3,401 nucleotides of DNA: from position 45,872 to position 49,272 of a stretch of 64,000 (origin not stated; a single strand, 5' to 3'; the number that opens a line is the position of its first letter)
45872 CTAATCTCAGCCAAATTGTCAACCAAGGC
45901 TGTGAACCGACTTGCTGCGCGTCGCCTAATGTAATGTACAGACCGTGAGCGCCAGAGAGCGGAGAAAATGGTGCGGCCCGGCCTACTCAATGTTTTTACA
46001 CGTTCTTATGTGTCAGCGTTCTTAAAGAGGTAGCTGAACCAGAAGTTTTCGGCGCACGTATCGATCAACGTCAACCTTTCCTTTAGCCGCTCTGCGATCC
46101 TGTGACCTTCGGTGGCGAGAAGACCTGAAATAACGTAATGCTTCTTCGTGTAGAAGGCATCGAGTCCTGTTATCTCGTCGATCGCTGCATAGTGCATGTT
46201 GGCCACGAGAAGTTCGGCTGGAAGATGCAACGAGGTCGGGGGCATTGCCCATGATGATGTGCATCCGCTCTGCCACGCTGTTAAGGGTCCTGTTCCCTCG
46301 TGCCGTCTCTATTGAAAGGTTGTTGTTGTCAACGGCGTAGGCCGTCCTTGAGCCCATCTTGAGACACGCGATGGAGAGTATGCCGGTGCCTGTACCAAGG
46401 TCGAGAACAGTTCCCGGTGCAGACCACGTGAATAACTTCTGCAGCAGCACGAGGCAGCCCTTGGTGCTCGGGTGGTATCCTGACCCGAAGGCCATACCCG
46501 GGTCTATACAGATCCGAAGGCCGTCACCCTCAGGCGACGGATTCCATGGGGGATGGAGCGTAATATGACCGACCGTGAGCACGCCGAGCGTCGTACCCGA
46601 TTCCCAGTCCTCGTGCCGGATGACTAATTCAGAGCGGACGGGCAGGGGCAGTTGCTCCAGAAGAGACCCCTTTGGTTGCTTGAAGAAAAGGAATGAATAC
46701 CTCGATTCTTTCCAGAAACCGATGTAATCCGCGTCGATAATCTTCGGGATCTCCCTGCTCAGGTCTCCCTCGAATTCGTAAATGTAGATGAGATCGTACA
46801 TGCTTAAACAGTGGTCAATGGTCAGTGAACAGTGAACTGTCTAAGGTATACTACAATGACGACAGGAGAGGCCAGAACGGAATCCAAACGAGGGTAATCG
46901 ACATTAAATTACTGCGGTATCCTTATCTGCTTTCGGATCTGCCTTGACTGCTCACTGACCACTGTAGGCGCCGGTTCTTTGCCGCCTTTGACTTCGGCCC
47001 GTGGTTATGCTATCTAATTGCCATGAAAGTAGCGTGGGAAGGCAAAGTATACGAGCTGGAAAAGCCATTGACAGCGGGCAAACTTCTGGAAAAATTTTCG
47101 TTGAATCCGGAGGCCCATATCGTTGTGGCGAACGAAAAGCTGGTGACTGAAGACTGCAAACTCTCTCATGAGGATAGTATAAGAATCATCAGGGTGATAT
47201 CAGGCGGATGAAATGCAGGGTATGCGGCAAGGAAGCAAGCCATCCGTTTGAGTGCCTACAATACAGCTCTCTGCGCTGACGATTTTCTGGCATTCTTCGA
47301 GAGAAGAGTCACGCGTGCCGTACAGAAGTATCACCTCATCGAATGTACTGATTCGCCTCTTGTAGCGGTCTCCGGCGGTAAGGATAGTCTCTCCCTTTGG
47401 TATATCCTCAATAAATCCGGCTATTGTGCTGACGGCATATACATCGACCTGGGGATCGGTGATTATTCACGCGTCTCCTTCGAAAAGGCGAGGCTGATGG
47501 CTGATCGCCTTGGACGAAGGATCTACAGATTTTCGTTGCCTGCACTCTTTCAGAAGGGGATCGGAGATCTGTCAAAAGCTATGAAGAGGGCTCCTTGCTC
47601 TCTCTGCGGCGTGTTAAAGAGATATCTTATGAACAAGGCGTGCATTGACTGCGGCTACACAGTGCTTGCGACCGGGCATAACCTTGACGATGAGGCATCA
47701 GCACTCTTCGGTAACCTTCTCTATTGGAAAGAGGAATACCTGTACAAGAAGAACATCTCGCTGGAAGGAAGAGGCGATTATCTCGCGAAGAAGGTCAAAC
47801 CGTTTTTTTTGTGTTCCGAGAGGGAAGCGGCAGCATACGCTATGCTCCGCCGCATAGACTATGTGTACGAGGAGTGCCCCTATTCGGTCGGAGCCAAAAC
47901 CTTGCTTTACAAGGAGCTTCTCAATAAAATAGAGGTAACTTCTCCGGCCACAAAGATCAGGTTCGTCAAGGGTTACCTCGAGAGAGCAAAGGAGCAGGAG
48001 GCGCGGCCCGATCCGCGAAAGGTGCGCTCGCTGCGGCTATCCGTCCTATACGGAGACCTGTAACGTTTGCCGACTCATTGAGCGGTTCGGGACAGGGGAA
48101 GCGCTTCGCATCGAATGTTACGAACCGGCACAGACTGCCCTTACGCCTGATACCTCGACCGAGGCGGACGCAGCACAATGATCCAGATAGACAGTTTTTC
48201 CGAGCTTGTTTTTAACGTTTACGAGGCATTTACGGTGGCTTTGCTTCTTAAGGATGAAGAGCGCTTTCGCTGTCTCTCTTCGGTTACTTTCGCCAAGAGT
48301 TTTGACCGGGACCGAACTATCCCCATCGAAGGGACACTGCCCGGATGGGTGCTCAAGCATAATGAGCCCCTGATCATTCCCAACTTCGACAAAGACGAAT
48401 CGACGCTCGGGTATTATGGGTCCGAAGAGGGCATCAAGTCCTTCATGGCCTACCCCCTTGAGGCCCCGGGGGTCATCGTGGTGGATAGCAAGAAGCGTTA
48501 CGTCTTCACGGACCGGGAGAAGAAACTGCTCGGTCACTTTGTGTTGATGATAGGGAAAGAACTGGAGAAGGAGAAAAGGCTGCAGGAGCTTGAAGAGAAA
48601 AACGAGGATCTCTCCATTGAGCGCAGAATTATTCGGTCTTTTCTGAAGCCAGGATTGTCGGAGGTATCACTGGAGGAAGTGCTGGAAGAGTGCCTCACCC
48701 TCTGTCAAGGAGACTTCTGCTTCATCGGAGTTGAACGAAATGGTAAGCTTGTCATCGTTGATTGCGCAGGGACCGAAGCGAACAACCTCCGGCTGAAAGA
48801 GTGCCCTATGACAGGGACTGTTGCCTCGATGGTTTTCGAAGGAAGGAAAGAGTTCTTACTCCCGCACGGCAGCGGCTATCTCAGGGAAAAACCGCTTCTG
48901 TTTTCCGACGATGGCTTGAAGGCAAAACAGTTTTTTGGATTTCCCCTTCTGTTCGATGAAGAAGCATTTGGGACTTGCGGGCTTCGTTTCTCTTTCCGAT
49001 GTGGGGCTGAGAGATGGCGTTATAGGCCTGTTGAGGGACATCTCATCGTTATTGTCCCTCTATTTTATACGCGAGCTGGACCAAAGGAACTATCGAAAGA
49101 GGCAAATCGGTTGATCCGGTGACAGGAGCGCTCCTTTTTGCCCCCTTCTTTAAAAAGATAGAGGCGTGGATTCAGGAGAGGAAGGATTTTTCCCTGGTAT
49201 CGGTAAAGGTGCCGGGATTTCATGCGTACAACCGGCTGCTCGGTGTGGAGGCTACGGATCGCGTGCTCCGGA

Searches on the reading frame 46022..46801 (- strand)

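Call 11: search_protein_families(library=pfam, proteins=[window:46022-46801:-], max_evalue=0.0001)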
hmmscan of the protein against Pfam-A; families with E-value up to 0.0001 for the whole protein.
window:46022-46801:- (259 aa): 2 families
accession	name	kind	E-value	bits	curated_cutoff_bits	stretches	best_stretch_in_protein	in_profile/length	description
PF06325.19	PrmA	-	3.8e-31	109.1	22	1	63-184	94-217/296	Ribosomal protein L11 methyltransferase (PrmA)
PF05175.20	MTS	-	1.7e-08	34.8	23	1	114-188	18-91/170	Methyltransferase small domain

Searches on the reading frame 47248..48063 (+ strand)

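Call 11: search_protein_families(library=pfam, proteins=[window:47248-48063:+], max_evalue=0.0001)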
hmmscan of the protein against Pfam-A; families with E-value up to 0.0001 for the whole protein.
window:47248-48063:+ (271 aa): 1 family
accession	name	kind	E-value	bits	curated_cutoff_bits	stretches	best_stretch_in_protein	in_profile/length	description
PF01171.26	ATP_bind_3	-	8.4e-06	26.1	27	1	38-159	3-119/182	PP-loop family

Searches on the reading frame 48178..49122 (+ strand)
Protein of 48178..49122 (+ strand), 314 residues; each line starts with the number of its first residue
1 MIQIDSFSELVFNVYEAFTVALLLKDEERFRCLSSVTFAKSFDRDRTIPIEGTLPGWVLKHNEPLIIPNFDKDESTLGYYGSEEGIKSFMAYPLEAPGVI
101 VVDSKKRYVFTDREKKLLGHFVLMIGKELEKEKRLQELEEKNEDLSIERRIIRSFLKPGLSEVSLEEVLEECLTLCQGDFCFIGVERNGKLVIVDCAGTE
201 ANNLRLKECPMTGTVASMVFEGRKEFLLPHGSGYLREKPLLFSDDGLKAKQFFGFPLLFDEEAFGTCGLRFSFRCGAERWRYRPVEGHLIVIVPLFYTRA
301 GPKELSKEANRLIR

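Call 11: search_protein_families(library=pfam, proteins=[window:48178-49122:+], max_evalue=0.0001)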
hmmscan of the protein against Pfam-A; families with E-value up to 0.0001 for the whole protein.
window:48178-49122:+ (314 aa): 2 families
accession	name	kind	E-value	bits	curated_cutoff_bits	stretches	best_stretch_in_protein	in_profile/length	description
PF13185.12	GAF_2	-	1.8e-12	48.1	28.6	1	22-121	25-127/136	GAF domain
PF01590.32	GAF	-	9.8e-10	39.5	22.4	1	41-128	40-132/133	GAF domain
